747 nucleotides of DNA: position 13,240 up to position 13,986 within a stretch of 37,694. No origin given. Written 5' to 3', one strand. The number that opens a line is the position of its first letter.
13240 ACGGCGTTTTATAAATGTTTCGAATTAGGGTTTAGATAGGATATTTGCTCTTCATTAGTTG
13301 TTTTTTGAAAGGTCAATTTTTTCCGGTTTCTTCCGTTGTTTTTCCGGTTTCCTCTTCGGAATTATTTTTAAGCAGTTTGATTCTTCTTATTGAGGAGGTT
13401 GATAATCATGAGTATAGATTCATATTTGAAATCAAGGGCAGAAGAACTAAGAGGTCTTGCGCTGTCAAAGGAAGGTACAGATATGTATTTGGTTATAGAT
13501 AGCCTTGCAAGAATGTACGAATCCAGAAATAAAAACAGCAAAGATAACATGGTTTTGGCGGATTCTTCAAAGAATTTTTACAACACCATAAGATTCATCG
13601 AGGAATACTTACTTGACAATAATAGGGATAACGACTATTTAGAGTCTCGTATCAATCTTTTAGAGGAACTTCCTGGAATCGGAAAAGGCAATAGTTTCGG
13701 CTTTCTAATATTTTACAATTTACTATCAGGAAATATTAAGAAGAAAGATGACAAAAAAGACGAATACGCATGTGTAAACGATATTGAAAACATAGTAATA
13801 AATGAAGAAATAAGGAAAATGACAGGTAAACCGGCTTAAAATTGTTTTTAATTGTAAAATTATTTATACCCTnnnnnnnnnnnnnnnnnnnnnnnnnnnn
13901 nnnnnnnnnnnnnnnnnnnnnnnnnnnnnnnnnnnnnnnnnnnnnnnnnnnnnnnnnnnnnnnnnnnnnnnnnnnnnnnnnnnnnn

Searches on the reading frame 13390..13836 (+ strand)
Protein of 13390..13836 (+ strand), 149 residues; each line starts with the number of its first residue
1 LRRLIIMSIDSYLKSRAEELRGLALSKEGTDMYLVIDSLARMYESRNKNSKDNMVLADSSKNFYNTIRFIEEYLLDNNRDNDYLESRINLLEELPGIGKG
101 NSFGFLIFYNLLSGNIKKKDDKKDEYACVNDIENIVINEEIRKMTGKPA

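Call 4: search_protein_families(library=pfam, proteins=[window:13390-13836:+], max_evalue=1)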
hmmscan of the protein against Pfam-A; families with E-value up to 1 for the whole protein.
window:13390-13836:+ (149 aa): 1 family
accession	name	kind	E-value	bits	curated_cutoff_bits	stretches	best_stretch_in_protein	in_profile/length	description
PF00167.24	FGF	-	0.097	13.1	24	1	11-66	33-87/124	Fibroblast growth factor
